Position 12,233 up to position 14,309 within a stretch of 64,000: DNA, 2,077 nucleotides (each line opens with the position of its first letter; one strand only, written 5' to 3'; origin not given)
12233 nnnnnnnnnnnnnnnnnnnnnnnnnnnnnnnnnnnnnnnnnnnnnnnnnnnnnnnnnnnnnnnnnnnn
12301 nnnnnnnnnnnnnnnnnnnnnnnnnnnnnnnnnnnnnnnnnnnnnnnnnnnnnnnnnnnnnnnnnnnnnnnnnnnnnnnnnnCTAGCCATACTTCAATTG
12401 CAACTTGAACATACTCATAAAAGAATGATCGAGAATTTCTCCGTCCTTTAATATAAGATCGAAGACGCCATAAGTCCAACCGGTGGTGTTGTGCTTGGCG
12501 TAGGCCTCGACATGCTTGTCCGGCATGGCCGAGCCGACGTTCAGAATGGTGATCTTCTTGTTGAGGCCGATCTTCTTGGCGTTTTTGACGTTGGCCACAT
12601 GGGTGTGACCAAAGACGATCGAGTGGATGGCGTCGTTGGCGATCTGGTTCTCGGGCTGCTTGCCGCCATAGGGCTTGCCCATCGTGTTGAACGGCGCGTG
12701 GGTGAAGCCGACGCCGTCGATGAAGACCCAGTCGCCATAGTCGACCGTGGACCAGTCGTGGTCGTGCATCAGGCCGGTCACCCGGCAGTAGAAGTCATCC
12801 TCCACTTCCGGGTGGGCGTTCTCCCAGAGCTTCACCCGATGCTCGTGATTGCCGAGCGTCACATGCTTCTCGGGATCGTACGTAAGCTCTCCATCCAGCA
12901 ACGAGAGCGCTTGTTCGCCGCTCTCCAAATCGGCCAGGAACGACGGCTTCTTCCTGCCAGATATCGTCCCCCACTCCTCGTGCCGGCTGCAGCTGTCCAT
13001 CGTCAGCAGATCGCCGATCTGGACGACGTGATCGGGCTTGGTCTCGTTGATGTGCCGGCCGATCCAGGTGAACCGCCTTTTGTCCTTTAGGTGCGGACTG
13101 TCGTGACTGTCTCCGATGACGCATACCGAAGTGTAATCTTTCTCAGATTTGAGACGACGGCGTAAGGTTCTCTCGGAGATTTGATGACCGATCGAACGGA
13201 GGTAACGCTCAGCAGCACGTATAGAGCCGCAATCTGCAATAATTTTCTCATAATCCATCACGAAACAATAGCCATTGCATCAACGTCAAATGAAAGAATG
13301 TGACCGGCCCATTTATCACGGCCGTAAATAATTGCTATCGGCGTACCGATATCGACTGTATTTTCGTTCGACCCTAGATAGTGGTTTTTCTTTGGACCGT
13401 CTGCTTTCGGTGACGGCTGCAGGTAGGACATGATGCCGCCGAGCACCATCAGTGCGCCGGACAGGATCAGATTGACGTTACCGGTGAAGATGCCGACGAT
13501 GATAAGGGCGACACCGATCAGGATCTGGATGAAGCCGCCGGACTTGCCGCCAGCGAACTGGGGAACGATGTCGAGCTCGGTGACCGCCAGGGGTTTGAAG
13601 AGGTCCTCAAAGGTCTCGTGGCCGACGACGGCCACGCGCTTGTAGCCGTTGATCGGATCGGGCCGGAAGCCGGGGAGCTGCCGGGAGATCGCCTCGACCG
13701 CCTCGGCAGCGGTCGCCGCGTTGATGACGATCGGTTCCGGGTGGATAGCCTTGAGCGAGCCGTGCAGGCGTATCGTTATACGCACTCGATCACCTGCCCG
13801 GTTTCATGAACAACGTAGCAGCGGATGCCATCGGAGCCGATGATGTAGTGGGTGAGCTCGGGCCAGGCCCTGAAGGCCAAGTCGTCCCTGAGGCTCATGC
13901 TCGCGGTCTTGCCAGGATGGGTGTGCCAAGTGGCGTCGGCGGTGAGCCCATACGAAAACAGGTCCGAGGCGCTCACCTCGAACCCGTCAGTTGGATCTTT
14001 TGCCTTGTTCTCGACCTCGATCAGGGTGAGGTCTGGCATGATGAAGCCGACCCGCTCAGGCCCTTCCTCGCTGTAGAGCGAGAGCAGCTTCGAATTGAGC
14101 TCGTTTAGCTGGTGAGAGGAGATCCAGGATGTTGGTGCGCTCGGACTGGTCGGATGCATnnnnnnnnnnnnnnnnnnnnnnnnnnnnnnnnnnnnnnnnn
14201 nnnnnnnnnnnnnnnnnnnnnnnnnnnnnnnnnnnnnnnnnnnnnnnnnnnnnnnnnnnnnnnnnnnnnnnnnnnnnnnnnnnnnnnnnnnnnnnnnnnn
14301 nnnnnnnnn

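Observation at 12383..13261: HTH-metallophosphoesterase fusion inserted between the gpI and gpJ homologs of an otherwise collinear lambda tail-tip module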

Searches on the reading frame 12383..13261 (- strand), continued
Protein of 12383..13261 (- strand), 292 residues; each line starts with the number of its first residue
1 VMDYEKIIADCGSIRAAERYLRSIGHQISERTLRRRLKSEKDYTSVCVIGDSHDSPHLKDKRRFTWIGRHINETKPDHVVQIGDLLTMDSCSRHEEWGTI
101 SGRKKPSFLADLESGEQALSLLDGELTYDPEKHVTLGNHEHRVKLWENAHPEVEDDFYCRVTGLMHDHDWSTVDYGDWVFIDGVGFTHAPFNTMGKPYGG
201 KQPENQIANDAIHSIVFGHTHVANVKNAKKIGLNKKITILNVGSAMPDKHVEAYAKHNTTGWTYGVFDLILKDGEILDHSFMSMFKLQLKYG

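Call 95: search_protein_representatives(protein=window:12383-13258:-)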
Query: 291 residues. Proteins with E-value up to 0.001 (for the whole library): 947; up to 1e-10: 448; up to 1e-30: 169. The best 150 are listed.
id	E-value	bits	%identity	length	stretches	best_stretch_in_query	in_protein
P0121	7.4e-86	304.6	52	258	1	44-291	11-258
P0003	1.8e-79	283.7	48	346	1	24-291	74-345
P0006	9.8e-76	271.4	50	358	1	38-290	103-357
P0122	3.9e-75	269.4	52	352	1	43-290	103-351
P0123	1.2e-74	267.8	49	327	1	41-291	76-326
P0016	9.6e-74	264.8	48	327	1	33-291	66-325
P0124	1.5e-71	257.6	50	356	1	32-289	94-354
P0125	2.3e-71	257.0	49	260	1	43-291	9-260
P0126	7.8e-70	252.0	49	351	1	42-291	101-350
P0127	8.5e-70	251.9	46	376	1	40-291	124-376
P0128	2.1e-68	247.3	49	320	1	36-291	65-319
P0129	7.5e-68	245.5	47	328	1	30-291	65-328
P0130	1.3e-66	241.4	45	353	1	38-291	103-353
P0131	1.7e-66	241.0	46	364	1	41-290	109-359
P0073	3.6e-66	240.0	46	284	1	27-290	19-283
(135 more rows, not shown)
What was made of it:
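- Checked: 947 cluster representatives at E <= 1e-3 among 1.84 billion proteins (call 95)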

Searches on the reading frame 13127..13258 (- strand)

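Call 63: search_protein_families(library=pfam, proteins=[window:13127-13258:-], max_evalue=0.05)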
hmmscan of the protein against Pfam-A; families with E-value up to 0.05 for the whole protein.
seq(44 aa): 2 families
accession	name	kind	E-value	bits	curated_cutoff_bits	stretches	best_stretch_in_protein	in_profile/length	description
PF08461.16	HTH_12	-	0.006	16.9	21.4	1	17-38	20-41/66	Ribonuclease R winged-helix domain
PF01498.24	HTH_Tnp_Tc3_2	-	0.049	14.4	31.5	0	21-39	25-42/72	Transposase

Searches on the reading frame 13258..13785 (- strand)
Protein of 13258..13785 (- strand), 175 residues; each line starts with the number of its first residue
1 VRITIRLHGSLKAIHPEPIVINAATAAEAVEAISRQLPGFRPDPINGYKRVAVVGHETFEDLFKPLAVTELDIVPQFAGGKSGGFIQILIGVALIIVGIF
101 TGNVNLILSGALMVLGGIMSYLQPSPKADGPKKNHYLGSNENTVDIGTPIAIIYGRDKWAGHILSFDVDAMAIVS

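Call 5: search_protein_families(library=pfam, proteins=[window:13258-13785:-], max_evalue=0.01)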
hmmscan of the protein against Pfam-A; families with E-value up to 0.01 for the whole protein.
window:13258-13785:- (175 aa): 1 family
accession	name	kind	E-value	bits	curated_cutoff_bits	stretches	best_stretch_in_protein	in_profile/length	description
PF13273.12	DUF4064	-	0.0054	17.4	32.1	1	85-120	64-99/102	Protein of unknown function (DUF4064)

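Call 6: search_protein_families(library=phrogs, proteins=[window:13258-13785:-], max_evalue=0.001)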
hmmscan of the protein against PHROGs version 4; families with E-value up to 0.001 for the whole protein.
window:13258-13785:- (175 aa): 5 families
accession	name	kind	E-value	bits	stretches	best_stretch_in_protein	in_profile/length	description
phrog_32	-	tail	2.2e-33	116.6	1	3-170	5-197/203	tail assembly protein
phrog_4946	-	tail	1.1e-15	58.4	1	4-118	16-142/145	tail protein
phrog_4244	-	tail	1.5e-12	48.8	1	7-112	19-129/168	tail protein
phrog_28576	-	unknown function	1.1e-11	45.7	1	19-120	208-315/399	-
phrog_4554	-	tail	1.1e-08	36.2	1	81-170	71-169/205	tail protein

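Call 13: search_protein_families(library=ncbifam, proteins=[window:13258-13785:-], max_evalue=0.01)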
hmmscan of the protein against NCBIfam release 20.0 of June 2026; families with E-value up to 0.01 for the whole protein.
window:13258-13785:- (175 aa): 1 family
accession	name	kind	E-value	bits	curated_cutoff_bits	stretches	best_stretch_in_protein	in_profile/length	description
NF058603.1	SCO2097_fam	equivalog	0.0027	18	110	1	84-135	45-96/129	SCO2097 family morphological protein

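Call 43: find_related_loci(query=window:13258-13785:-, collection=viral_contigs, flank=6000)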
Query window:13258-13785:- (175 aa) in viral_contigs; peptide patterns used: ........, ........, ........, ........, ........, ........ (x = any residue, [..] = any of these).
2 stretches matched a pattern, but none encodes a relative of the query by tblastn (E <= 1e-3).
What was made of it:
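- Tried and rejected: It found nothing (call 43).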

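Call 52: find_related_loci(query=A2, collection=viral_contigs, flank=5000)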
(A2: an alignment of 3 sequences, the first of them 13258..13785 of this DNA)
Query A2 (175 aa) in viral_contigs; peptide patterns used: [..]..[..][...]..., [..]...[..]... (x = any residue, [..] = any of these).
57 stretches matched a pattern; 22 encode a relative of the query (tblastn E <= 1e-3); 22 distinct loci.
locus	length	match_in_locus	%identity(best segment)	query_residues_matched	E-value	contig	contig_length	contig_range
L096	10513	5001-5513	53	1-171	9e-57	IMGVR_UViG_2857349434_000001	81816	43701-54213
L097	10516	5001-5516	50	1-171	2e-54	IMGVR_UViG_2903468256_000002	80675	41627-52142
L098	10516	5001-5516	51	1-171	5e-49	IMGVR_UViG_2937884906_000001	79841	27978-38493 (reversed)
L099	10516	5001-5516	51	1-171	5e-49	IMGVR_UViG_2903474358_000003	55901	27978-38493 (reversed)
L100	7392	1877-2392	51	1-171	7e-48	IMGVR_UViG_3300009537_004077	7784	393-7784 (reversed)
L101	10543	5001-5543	49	1-171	2e-46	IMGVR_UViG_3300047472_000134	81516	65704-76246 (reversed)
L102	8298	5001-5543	49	1-171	2e-46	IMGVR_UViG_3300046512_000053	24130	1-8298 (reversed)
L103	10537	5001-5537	48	1-171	7e-46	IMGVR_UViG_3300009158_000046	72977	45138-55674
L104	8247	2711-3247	48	1-171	7e-46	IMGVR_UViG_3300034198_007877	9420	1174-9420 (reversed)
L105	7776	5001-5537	48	1-171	7e-46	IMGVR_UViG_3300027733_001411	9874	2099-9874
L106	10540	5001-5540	48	1-171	8e-45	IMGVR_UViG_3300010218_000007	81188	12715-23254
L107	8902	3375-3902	47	5-170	1e-43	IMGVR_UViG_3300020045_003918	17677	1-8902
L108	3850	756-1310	45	1-171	8e-42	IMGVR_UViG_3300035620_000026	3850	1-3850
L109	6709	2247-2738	50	7-170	2e-41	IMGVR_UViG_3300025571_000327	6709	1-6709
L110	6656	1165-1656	50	7-170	2e-41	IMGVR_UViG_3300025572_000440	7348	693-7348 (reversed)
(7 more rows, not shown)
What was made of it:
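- Tried and rejected: A three-sequence alignment was needed (call 52).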

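Call 63: search_protein_families(library=pfam, proteins=[L108:1310-2383:+], max_evalue=0.05)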
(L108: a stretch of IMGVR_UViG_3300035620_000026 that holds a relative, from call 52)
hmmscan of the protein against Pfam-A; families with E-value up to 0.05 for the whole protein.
L108:1310-2383:+ (357 aa): 2 families
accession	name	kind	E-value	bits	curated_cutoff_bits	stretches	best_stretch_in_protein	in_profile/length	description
PF00149.33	Metallophos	-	6.4e-06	27.2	21.5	1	70-292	3-190/191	Calcineurin-like phosphoesterase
PF12850.12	Metallophos_2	-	0.05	14.1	27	0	177-298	50-124/154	Calcineurin-like phosphoesterase superfamily domain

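Call 64: search_protein_families(library=phrogs, proteins=[L108:1310-2383:+], max_evalue=0.001)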
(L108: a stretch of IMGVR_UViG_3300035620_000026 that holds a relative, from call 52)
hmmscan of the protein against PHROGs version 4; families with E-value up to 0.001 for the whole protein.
L108:1310-2383:+ (357 aa): 2 families
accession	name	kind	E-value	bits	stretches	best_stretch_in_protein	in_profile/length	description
phrog_284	-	DNA, RNA and nucleotide metabolism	1.5e-41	143.6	1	10-332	75-383/398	exonuclease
phrog_704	-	DNA, RNA and nucleotide metabolism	0.00065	19.9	0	36-187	106-253/390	DNA repair exonuclease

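Call 67: search_solved_structures(query=L108:1310-2383:+, max_evalue=1)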
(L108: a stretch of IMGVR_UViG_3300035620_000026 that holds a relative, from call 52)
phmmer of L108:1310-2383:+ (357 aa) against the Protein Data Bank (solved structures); distinct sequences matched with E-value up to 1: 0.

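Call 77: search_dna_similar(query=window:13258-13785:-, collection=phages, mode=protein, max_rows=30, max_evalue=0.00001)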
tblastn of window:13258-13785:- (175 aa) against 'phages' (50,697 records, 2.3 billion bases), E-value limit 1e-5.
Records with a match: 88; places in all: 88; records where one place covers at least 80% of the query: 30.
Best place of each record, by identity: <60% 88.
By first word of the organism name: Escherichia 40; Stx2a-converting 20; Pseudomonas 15; Achromobacter 3; Enterobacteria 3; Caulobacter 2; Phage 2; Salmonella 1; Stx2c-converting 1; Xylophilus 1.
By host as written in the record: - 36; Escherichia coli 12; Pseudomonas aeruginosa 12; Escherichia coli ECOR13 5; Escherichia coli C 4; Achromobacter xylosoxidans 3; Caulobacter crescentus 2; Escherichia coli str. K-12 substr. MG1655 2; and 11 more.
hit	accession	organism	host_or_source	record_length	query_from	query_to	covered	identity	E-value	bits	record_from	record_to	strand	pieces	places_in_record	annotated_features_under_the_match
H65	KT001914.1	Caulobacter phage Seuss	Caulobacter crescentus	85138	1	170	97%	43.1%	2e-22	99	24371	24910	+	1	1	tail assembly protein | hypothetical protein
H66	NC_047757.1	Caulobacter phage Seuss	Caulobacter crescentus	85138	1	170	97%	43.1%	2e-22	99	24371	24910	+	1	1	tail assembly protein | hypothetical protein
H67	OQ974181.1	Achromobacter phage 2-1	Achromobacter xylosoxidans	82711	5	170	95%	43.2%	2e-14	76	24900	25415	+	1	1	tail assembly protein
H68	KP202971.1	Achromobacter phage JWF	Achromobacter xylosoxidans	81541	5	170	95%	37.6%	2e-15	79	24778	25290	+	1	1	tail component protein | hypothetical protein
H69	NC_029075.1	Achromobacter phage JWF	Achromobacter xylosoxidans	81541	5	170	95%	37.6%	2e-15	79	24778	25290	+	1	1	tail component protein | tail protein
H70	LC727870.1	Stx2a-converting phage Stx2a_EH0430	-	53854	5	169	94%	33.3%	4e-8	57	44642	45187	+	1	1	record has no annotation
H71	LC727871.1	Stx2a-converting phage Stx2a_EH0474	-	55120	5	169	94%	33.3%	4e-8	57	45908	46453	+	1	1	record has no annotation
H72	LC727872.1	Stx2a-converting phage Stx2a_EH1535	-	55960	5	169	94%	33.3%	4e-8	57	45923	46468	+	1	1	record has no annotation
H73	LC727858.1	Stx2a-converting phage Stx2a_JNE102208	-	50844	5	169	94%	33.3%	4e-8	57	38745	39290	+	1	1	record has no annotation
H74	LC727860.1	Stx2a-converting phage Stx2a_JNE121036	-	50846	5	169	94%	33.3%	4e-8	57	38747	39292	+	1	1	record has no annotation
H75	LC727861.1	Stx2a-converting phage Stx2a_JNE091235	-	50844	5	169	94%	33.3%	4e-8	57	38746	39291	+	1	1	record has no annotation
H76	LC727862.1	Stx2a-converting phage Stx2a_JNE131866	-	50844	5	169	94%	33.3%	4e-8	57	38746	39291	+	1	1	record has no annotation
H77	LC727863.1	Stx2a-converting phage Stx2a_04E077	-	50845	5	169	94%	33.3%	4e-8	57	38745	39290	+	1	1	record has no annotation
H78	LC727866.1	Stx2a-converting phage Stx2a_154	-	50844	5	169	94%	33.3%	4e-8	57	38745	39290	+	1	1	record has no annotation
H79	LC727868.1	Stx2a-converting phage Stx2a_JNE130578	-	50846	5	169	94%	33.3%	4e-8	57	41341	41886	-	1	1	record has no annotation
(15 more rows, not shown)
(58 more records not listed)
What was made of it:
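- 13258..13785 (-): gpI-like tail assembly protein (175 aa), upstream neighbour. phrog_32 E 2.2e-33 (call 6). tblastn hits to 'tail tip assembly protein I' of E. coli phages and to Seuss and JWF (call 77).
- Closest known: Lambda tail-tip module. Same: The flanking genes are I and J homologs (calls 6, 13, 77).
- Checked: Upstream is a gpI homolog at 13258..13785 (phrog_32, E 2e-33; it also hits 'tail tip assembly protein I' of E. coli phages, call 77).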

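Call 78: get_annotated_region(hit=H66, flank=4000)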
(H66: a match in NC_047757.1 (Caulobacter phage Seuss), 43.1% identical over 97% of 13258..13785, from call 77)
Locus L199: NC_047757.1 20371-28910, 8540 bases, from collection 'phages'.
description: Caulobacter phage Seuss, complete genome.
organism: Caulobacter phage Seuss (NCBI taxid 1675601)
taxonomy: Viruses; Duplodnaviria; Heunggongvirae; Uroviricota; Caudoviricetes; Seussvirus; Seussvirus seuss
host: Caulobacter crescentus; source: -; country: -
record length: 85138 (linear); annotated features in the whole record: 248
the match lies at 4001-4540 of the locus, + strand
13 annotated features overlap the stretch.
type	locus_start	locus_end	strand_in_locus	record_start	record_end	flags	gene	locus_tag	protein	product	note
CDS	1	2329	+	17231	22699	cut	-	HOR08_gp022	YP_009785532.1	tail length tape measure protein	-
regulatory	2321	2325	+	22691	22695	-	-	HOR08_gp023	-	ribosome_binding_site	-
CDS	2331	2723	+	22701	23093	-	-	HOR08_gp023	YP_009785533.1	hypothetical protein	-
regulatory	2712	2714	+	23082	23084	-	-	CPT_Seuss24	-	ribosome_binding_site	-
CDS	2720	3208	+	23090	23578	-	-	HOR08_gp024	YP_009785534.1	minor tail protein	-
regulatory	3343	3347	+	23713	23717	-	-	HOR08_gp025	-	ribosome_binding_site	-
CDS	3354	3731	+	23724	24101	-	-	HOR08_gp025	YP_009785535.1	tail assembly protein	-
regulatory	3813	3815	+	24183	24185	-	-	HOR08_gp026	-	ribosome_binding_site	-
CDS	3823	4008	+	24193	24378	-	-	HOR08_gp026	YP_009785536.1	hypothetical protein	-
regulatory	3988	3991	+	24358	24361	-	-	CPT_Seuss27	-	ribosome_binding_site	-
CDS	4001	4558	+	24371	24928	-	-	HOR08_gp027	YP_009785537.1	tail assembly protein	-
regulatory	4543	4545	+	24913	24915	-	-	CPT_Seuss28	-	ribosome_binding_site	-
CDS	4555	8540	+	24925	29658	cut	-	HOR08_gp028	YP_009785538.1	central tail fiber J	-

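Call 79: get_annotated_region(hit=H69, flank=4000)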
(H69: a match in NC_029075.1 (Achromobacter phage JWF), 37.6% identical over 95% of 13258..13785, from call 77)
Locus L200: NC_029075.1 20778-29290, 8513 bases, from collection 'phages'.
description: Achromobacter phage JWF, complete genome.
organism: Achromobacter phage JWF (NCBI taxid 1589748)
taxonomy: Viruses; Duplodnaviria; Heunggongvirae; Uroviricota; Caudoviricetes
host: Achromobacter xylosoxidans; source: sewage; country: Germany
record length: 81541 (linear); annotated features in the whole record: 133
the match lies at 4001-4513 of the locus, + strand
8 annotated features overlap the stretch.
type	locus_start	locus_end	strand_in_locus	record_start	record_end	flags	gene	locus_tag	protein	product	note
CDS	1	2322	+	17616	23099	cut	-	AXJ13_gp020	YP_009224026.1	tail length tape measure protein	similar to membrane hypothetical protein WP_006331993 [Mesorhizobium sp. STM 4661]; conserved domains ...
CDS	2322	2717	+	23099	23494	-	-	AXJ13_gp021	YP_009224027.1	hypothetical protein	similar to hypothetical protein [Burkholderia sp. MSh1] and hypothetical protein WP_006331990 [Mesorhizobium sp. STM ...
CDS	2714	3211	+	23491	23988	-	-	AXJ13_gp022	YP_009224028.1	minor tail protein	similar to hypothetical protein [Burkholderia sp. MSh1] and hypothetical protein WP_006331983 [Mesorhizobium sp. STM ...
CDS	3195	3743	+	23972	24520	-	-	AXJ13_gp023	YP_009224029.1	NlpC/P60 family protein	-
CDS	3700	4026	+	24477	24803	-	-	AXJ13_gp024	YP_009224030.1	tail protein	similar to hypothetical protein WP_006331974[Mesorhizobium sp. STM 4661] and tail assembly protein [Mycobacterium phage ...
CDS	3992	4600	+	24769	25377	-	-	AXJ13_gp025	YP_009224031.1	tail component protein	similar to hypothetical protein [Burkholderia sp. MSh1] and putative Tail assembly protein I [Mesorhizobium sp. STM ...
CDS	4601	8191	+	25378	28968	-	-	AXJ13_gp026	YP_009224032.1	central tail fiber J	similar to hypothetical protein [Burkholderia sp. MSh1] and phage tail protein WP_005640704 [Haemophilus haemolyticus], ...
CDS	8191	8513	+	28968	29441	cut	-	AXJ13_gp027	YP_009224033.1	hypothetical protein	similar to hypothetical protein [Burkholderia sp. MSh1] and C-terminus of hypothetical protein WP_019425635 ...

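Call 80: get_annotated_region(hit=H67, flank=4000)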
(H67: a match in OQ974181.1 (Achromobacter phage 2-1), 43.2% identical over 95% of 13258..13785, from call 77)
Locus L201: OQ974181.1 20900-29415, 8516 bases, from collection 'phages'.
description: Achromobacter phage 2-1, complete genome.
organism: Achromobacter phage 2-1 (NCBI taxid 3061295)
taxonomy: Viruses; Duplodnaviria; Heunggongvirae; Uroviricota; Caudoviricetes
host: Achromobacter xylosoxidans; source: treatment plant waste water; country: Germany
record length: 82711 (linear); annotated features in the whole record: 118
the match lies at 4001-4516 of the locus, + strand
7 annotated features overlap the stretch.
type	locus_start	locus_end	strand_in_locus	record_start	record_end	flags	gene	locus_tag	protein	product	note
CDS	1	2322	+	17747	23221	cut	-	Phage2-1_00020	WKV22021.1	tail length tape measure protein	phrog_37649 phrogid:NC_029075_p20 ncbi:YP_009224026.1 annot:tail length tape measure protein category:tail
CDS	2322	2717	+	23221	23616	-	-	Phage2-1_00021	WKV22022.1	hypothetical protein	phrog_34212 phrogid:NC_029075_p21 ncbi:YP_009224027.1 annot:nan category:unknown function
CDS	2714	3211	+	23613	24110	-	-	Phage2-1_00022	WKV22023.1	minor tail protein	phrog_18 phrogid:NC_029075_p22 ncbi:YP_009224028.1 annot:minor tail protein category:tail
CDS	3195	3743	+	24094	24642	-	-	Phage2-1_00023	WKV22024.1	hypothetical protein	phrog_2552 phrogid:NC_029075_p23 ncbi:YP_009224029.1 annot:nan category:unknown function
CDS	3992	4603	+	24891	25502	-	-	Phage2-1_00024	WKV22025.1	tail assembly protein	phrog_32 phrogid:NC_029075_p25 ncbi:YP_009224031.1 annot:tail assembly protein category:tail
CDS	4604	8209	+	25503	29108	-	-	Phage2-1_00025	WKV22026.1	baseplate hub protein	phrog_31 phrogid:NC_029075_p26 ncbi:YP_009224032.1 annot:baseplate hub protein Tal category:tail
CDS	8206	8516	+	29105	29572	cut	-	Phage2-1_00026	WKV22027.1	hypothetical protein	-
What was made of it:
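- Cultured lineage members lack the gene (calls 78-80).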

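Call 84: search_protein_families(library=padloc, proteins=[L108:1310-2383:+], max_evalue=0.01)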
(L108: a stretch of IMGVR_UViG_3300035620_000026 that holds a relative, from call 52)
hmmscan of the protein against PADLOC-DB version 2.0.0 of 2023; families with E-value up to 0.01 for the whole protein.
L108:1310-2383:+ (357 aa): 0 families

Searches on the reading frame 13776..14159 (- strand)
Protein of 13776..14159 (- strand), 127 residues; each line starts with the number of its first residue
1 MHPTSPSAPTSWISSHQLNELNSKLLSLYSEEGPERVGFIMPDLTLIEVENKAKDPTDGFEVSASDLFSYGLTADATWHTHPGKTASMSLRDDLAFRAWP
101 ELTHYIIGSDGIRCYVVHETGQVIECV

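Call 5: search_protein_families(library=pfam, proteins=[window:13776-14159:-], max_evalue=0.01)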
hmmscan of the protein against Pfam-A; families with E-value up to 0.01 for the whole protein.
window:13776-14159:- (127 aa): 1 family
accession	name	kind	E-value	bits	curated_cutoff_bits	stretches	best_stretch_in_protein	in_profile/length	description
PF14464.11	Prok-JAB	-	2.9e-05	24.3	25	1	49-113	39-109/114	Prokaryotic homologs of the JAB domain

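Call 6: search_protein_families(library=phrogs, proteins=[window:13776-14159:-], max_evalue=0.001)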
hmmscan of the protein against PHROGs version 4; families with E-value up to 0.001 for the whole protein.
window:13776-14159:- (127 aa): 1 family
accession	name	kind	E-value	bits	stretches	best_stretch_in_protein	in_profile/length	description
phrog_5556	-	tail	0.00013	22.8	1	15-112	17-123/148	tail protein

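Call 13: search_protein_families(library=ncbifam, proteins=[window:13776-14159:-], max_evalue=0.01)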
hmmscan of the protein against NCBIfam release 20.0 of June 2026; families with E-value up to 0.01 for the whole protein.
window:13776-14159:- (127 aa): 0 families
